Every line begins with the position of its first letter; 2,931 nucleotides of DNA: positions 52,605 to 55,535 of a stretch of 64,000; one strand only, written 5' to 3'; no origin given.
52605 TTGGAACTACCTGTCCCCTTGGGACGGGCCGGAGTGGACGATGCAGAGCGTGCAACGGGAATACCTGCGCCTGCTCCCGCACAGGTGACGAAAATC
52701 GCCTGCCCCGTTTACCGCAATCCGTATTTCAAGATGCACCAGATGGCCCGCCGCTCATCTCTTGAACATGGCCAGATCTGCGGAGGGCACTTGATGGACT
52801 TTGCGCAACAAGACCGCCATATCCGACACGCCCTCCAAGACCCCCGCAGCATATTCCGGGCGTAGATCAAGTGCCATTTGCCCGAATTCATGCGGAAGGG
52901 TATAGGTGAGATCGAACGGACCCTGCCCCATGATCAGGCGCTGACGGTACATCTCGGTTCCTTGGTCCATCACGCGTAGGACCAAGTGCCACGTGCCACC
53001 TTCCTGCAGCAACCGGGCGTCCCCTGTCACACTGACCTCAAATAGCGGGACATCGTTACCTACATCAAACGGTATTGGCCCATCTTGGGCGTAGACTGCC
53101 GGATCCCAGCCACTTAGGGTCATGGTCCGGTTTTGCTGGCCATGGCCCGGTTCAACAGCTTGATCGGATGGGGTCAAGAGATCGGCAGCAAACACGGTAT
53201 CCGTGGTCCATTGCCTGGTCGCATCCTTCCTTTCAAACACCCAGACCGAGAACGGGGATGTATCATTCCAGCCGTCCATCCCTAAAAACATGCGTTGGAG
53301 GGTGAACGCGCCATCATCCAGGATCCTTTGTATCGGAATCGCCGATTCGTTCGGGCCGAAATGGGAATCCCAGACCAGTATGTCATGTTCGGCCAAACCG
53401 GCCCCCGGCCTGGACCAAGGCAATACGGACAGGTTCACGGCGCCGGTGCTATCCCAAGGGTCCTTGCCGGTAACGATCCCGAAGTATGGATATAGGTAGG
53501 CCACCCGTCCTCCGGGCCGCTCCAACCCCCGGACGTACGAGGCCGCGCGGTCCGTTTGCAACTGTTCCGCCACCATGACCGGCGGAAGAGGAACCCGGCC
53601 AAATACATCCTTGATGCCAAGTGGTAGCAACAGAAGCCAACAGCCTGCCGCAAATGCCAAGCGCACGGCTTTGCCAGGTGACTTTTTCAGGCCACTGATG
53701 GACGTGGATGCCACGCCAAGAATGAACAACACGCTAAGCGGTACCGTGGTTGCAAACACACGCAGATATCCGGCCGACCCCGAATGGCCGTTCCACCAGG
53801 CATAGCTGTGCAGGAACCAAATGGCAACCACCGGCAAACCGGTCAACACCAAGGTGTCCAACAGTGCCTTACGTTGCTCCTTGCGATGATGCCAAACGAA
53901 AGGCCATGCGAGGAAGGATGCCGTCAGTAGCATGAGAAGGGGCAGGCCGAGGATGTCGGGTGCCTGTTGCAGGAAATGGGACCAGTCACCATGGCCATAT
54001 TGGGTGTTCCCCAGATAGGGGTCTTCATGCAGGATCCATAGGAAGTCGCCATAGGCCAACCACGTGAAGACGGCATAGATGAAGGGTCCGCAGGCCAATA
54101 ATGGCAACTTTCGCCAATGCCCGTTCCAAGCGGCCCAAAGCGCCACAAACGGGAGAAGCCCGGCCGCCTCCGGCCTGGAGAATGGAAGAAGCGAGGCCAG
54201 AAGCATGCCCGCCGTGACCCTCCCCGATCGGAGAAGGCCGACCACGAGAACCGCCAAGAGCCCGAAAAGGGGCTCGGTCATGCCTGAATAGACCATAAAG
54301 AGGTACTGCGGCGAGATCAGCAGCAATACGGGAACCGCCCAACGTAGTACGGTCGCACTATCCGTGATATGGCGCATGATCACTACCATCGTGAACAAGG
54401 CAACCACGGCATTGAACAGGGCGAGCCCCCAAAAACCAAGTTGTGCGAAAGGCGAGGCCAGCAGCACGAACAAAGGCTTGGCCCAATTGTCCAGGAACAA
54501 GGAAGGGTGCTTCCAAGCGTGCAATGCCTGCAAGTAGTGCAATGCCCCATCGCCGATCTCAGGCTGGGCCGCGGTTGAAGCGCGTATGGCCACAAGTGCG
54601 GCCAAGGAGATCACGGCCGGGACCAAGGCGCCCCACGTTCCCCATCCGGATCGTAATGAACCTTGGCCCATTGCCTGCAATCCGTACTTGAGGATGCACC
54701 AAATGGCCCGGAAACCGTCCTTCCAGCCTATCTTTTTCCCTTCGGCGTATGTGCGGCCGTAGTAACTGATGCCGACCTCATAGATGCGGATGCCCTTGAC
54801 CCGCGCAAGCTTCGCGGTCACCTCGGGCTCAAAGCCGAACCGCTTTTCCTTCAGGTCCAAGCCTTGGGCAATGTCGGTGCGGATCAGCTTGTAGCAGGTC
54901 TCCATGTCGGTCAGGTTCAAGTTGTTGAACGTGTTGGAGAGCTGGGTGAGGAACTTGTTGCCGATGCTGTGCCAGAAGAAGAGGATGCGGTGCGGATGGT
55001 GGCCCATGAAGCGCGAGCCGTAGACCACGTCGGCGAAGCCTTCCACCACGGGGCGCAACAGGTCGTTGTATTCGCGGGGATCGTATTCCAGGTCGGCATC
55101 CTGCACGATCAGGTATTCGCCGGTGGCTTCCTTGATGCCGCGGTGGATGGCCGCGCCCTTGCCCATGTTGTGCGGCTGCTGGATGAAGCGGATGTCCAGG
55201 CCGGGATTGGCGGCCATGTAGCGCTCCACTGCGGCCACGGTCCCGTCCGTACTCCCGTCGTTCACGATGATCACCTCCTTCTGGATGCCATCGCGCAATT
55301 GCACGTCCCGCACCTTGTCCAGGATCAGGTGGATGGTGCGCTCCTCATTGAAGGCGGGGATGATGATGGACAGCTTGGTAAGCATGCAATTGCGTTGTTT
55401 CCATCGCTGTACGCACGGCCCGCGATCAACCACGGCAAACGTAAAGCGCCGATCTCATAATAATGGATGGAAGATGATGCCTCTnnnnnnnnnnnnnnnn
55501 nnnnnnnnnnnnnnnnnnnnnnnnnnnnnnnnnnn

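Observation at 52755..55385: Natural fusion of a lipid-sugar donor synthase (GT2) to a GT-C-type transferase domain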

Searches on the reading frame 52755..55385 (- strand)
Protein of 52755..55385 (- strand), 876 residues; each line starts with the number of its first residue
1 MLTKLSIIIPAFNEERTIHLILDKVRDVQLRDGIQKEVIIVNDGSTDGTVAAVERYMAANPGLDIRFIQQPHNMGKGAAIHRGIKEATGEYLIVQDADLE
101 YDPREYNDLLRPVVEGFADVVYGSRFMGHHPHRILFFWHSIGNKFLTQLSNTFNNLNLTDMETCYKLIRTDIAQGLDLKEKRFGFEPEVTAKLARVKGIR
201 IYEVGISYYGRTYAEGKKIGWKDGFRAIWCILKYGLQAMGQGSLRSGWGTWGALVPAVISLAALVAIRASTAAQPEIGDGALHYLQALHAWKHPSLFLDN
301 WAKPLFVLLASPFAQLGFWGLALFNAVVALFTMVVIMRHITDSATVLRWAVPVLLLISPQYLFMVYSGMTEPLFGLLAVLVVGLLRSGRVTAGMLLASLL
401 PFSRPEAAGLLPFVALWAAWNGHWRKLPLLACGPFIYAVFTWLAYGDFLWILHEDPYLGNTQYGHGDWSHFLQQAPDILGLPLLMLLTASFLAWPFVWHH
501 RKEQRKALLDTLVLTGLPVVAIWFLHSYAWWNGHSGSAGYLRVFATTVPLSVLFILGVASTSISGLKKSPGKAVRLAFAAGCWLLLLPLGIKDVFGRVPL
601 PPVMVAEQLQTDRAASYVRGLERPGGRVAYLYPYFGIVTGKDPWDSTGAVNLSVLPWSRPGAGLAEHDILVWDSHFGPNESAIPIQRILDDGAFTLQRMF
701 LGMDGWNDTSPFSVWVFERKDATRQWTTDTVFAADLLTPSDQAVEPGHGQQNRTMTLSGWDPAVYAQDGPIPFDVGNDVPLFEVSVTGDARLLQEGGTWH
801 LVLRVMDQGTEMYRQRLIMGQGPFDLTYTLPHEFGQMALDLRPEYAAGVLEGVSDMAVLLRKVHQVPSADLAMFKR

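Call 5: search_protein_families(library=pfam, proteins=[window:52755-55385:-], max_evalue=1)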
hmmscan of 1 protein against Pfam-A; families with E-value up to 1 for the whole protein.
window:52755-55385:- (876 aa): 3 families
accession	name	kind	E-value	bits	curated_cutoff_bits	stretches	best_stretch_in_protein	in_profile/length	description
PF00535.33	Glycos_transf_2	-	1.6e-31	110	23.3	1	6-172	1-163/168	Glycosyl transferase family 2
PF13641.12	Glyco_tranf_2_3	-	1.7e-06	28.6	27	1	5-106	3-104/230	Glycosyltransferase like family 2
PF10111.15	Glyco_tranf_2_2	-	2.2e-06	27.8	27.3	1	6-99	1-92/276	Glycosyltransferase like family 2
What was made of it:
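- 54675..55385 (-): GT2 (GT-A fold) domain, residues 1-237; DAD metal-binding motif at residues 96-98 (55092-55100); ends in the helix ................ PF00535 E 1.6e-31 (call 5).
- On GT2 polyprenyl-phosphate glycosyltransferases (DPMS/GtrB/ArnC type): PF00535 E 1.6e-31 over residues 6-172 (call 5).
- Checked: Pfam PF00535 (GT2) matches residues 6-172 with E 1.6e-31 (call 5).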

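Call 6: search_protein_families(library=ncbifam, proteins=[window:52755-55385:-], max_evalue=1)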
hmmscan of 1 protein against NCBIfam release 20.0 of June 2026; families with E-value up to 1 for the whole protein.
window:52755-55385:- (876 aa): 23 families
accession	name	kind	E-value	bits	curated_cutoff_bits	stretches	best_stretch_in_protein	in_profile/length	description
TIGR04182.1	glyco_TIGR04182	equivalog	3.2e-27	95.7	325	1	5-234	2-217/293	S-layer glycoprotein N-glycosyltransferase AglJ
NF047588.1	GlcsyltransPgfSStrep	equivalog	6e-18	65.1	500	1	4-169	2-160/308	glycosyltransferase PgfS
NF007482.0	PRK10073.1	equivalog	8.4e-17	61.2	423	1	3-115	6-112/334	glycosyltransferase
NF041875.1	EPS_EpsD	equivalog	1.5e-15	57.4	370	1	5-120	1-111/325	exopolysaccharide biosynthesis glycosyltransferase EpsD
TIGR03937.1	PgaC_IcaA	equivalog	6e-15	55.1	422.3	1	4-102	46-139/407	poly-beta-1,6-N-acetyl-D-glucosamine synthase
NF058614.1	PPMAGASynPpgS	equivalog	3e-14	53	370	1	7-206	4-194/226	polyprenyl-phospho-N-acetylgalactosaminyl synthase PpgS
NF010496.0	PRK13915.1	equivalog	3.9e-13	49.2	262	1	3-114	31-143/307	glucosyl-3-phosphoglycerate synthase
TIGR04283.1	glyco_like_mftF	equivalog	4.8e-13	49.2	182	1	5-132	1-117/221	TIGR04283 family arsenosugar biosynthesis glycosyltransferase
NF007986.1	PRK10714.1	equivalog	4.7e-12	45.6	529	1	3-125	6-126/316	undecaprenyl-phosphate 4-deoxy-4-formamido-L-arabinose transferase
NF041391.1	DPhHxTase_Halo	equivalog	4.3e-10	38.9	375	1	11-212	3-187/213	dolichyl-phosphate hexose transferase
NF038302.1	EPS_HpsE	equivalog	4.4e-10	39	300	1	4-98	2-96/307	hormogonium polysaccharide biosynthesis glycosyltransferase HpsE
NF047683.1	TeichurnBiosyTuaG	equivalog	1.3e-08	34.8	400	1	4-104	7-102/252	teichuronic acid biosynthesis protein TuaG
TIGR03111.1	glyc2_xrt_Gpos1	hypoth_equivalog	4.1e-08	32.5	363.95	1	3-100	49-143/439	TIGR03111 family XrtG-associated glycosyltransferase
TIGR03965.1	mycofact_glyco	equivalog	6.7e-08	31.8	280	1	4-110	75-176/467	mycofactocin biosynthesis glycosyltransferase MftF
NF053739.1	GlytfEpsEBac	equivalog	6.9e-08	31.8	450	1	4-98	2-92/265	glycosyltransferase EpsE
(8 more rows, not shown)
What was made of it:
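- On GT2 polyprenyl-phosphate glycosyltransferases (DPMS/GtrB/ArnC type): AglJ is the best NCBIfam hit (95.7 bits), but far below its equivalog cutoff of 325 (call 6).
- GT2 families are functionally diverse, and every NCBIfam equivalog score is far below its cutoff (call 6). All NCBIfam matches are below their cutoffs and include EPS, PgaC and WcaA-type enzymes (call 6).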

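Call 12: search_solved_structures(query=window:52755-55385:-, max_evalue=0.01, show_alignments=2)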
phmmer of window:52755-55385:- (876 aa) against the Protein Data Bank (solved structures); distinct sequences matched with E-value up to 0.01: 32.
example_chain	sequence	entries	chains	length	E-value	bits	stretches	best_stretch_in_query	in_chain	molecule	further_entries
5mlz_A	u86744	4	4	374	2.5e-14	55.4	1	4-219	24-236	Dolichol monophosphate mannose synthase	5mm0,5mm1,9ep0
6yv7_B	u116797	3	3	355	1.8e-12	49.3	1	4-123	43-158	Glycosyl transferase, family 2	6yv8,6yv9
6yv7_A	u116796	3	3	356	1.8e-12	49.3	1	4-123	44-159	Glycosyl transferase, family 2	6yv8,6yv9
5eke_A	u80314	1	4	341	1.7e-10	42.8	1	4-126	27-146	Uncharacterized glycosyltransferase sll0501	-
5ekp_C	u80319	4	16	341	1.7e-10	42.8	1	4-126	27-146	Uncharacterized glycosyltransferase sll0501 | Glycosyltransferase sll0501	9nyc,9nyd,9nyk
9nye_A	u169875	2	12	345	1.7e-10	42.7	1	4-126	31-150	Glycosyltransferase sll0501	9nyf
9jma_A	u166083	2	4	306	1.2e-09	40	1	5-123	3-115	GalNAc(5)-diNAcBac-PP-undecaprenol beta-1,3-glucosyltransferase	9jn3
9hwj_A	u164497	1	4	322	2.4e-09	38.9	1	3-121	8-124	Undecaprenyl-phosphate 4-deoxy-4-formamido-L-arabinose transferase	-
9bhc_C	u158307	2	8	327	1.6e-08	36.2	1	3-121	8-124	Undecaprenyl-phosphate 4-deoxy-4-formamido-L-arabinose transferase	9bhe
8vxh_A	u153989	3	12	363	2e-08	35.9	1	3-121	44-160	Undecaprenyl-phosphate 4-deoxy-4-formamido-L-arabinose transferase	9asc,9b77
6p61_A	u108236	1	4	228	3.5e-08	35.1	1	5-110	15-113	Glycosyltransferase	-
5hea_A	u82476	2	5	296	5.9e-08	34.3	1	5-182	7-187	Putative glycosyltransferase (GalT1)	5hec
4y6n_A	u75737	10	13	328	1.7e-07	32.8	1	5-100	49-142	Glucosyl-3-phosphoglycerate synthase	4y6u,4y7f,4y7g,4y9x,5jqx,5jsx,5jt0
3e25_A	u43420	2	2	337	1.8e-07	32.7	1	5-100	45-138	Putative uncharacterized protein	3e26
4ddz_A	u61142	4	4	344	1.9e-07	32.7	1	5-100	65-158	GLUCOSYL-3-PHOSPHOGLYCERATE SYNTHASE (GpgS) | Glucosyl-3-phosphoglycerate synthase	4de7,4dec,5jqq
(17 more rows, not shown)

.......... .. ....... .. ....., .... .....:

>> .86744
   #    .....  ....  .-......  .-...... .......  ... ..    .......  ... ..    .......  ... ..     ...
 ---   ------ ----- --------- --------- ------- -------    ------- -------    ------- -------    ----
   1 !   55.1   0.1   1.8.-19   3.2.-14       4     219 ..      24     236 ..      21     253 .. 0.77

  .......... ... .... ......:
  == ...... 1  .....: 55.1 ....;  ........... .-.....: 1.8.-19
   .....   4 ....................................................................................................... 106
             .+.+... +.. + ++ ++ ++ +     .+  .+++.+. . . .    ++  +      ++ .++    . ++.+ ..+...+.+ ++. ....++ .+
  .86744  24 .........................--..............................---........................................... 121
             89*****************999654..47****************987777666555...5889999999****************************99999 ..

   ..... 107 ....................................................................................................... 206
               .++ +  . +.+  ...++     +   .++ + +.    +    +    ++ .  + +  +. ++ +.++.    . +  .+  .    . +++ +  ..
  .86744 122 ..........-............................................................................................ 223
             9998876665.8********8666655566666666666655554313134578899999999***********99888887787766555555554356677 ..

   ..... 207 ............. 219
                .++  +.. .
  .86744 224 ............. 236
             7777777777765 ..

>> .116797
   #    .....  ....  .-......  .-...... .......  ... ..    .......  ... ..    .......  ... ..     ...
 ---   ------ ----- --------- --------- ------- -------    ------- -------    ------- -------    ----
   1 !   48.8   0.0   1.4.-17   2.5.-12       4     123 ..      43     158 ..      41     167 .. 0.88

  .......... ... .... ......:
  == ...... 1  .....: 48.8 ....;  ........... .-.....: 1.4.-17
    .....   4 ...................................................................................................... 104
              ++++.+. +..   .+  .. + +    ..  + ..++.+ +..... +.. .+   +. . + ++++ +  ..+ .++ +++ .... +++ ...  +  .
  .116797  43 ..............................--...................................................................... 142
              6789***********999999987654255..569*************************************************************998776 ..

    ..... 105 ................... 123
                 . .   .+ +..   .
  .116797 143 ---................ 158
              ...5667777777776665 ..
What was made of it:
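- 54675..55385 (-): Best PDB relatives are DPMS, GtrB and ArnC (call 12).
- On GT2 polyprenyl-phosphate glycosyltransferases (DPMS/GtrB/ArnC type): 5mlz DPMS E 2.5e-14 over residues 4-219, then GtrB and ArnC (call 12).
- Closest known: Pyrococcus furiosus DPMS. Same: These are the best sequence matches for residues 4-219 and share the DAD and GSR(F/Y) motifs (call 12).
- Closest solved relatives are DPMS, GtrB and ArnC (call 12). The best full-length matches are DPMS and AglJ-type dolichyl/polyprenyl-P hexose synthases, covering residues 4-219 and 5-234 (calls 6, 12).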

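Call 25: predict_structure(alignment_id=A1)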
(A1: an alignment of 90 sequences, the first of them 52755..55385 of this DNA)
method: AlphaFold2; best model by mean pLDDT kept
length: 876 residues; sequences in the alignment: 90
mean_pLDDT: 76.8   pTM: 0.72
mean pLDDT of the five models: 76.8, 76.4, 75.4, 75.1, 73.9
residues with pLDDT >= 90: 370; 70-90: 254; 50-70: 68; < 50: 184
segments of 3 or more residues with pLDDT < 50: 97-116, 118-128, 135-244, 272-277, 295-301, 741-768
pLDDT, mean of each block of 10 residues (from residue 1): 83 73 84 89 86 92 91 81 87 58 33 37 46 45 32 32 28 31 31 40 35 29 42 41 56 79 73 45 57 47 63 73 89 95 90 95 89 96 98 97 92 98 98 91 87 80 91 97 96 97 97 98 96 89 96 97 77 80 86 90 81 96 96 87 87 93 97 91 93 97 73 96 95 76 44 43 47 81 95 89 89 90 95 91 75 93 93 79
secondary structure, 60 per line:
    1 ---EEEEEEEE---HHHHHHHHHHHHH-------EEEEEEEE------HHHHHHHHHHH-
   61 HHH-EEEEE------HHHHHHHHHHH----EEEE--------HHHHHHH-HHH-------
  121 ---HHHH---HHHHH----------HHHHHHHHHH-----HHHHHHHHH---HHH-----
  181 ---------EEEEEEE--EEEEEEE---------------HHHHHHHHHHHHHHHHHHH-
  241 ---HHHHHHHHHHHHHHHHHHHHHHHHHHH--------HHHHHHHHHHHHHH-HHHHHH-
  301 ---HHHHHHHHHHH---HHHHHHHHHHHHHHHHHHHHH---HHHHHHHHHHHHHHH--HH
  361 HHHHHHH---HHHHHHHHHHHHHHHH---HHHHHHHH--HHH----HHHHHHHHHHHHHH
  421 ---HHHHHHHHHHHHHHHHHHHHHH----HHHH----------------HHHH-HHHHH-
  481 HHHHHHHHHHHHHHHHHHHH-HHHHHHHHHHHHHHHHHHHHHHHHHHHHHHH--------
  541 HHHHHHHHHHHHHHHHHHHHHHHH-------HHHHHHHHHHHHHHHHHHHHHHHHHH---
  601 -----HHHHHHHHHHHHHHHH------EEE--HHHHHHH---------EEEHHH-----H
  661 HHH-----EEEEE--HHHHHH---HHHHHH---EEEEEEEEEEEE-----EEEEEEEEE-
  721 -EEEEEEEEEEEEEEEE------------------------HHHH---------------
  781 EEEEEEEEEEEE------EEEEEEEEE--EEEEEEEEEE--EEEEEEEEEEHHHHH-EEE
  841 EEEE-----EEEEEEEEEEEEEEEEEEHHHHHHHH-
elements in order (helices of 4 or more, strands of 3 or more residues): E4-11 H15-27 E35-42 H49-59 E65-69 H76-86 E91-94 H103-109 H124-127 H131-135 H146-155 H161-169 E190-196 E199-205 H221-239 H244-270 H279-292 H294-299 H304-314 H318-338 H342-356 H359-367 H371-386 H390-397 H407-420 H424-445 H450-453 H470-473 H475-479 H481-500 H502-532 H541-564 H572-597 H606-621 E628-630 H633-639 E649-651 H660-663 E669-673 H676-681 H685-690 E694-705 E711-719 E722-737 H762-765 E781-792 E799-807 E810-819 E822-831 H832-836 E838-844 E850-867 H868-875
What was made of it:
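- On GT2 polyprenyl-phosphate glycosyltransferases (DPMS/GtrB/ArnC type): The GT2 second half is poorly modelled (call 25).
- The full-length model is poor in the GT2/TM1 region because of a misaligned input (call 25), so nothing can be said about contacts between the domains.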

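Call 47: search_protein_representatives(protein=window:52755-55385:-)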
Query: 876 residues. Proteins with E-value up to 0.001 (for the whole library): 93168; up to 1e-10: 14823; up to 1e-30: 2799. The best 150 are listed.
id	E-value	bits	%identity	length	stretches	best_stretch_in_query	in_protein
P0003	6.6e-180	616.6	49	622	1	250-865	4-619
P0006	1.2e-121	423.8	42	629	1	252-832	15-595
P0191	8.8e-106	371.3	68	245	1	3-238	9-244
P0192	3.7e-105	369.3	71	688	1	1-236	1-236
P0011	6.0e-99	348.7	43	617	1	260-732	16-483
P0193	3.4e-95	336.3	38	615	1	260-732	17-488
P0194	9.5e-95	334.8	64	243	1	4-236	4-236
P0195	2.0e-94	333.8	59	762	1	3-298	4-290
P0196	5.9e-92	325.6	39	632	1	258-733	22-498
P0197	8.8e-88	311.8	37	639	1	252-838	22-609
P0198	1.6e-87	310.9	62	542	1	3-222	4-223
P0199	6.7e-87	308.9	58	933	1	3-244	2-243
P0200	7.2e-87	308.7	58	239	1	2-236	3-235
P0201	9.6e-87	308.4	41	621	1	250-732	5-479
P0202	9.4e-86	305.1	37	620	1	258-833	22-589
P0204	9.4e-84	298.4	31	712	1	4-711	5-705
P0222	3.0e-77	276.9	55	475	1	1-235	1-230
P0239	1.6e-73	264.6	54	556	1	4-256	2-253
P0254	1.3e-71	258.3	36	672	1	5-560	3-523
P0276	3.9e-69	250.1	50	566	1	4-267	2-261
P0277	6.8e-69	249.3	58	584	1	4-243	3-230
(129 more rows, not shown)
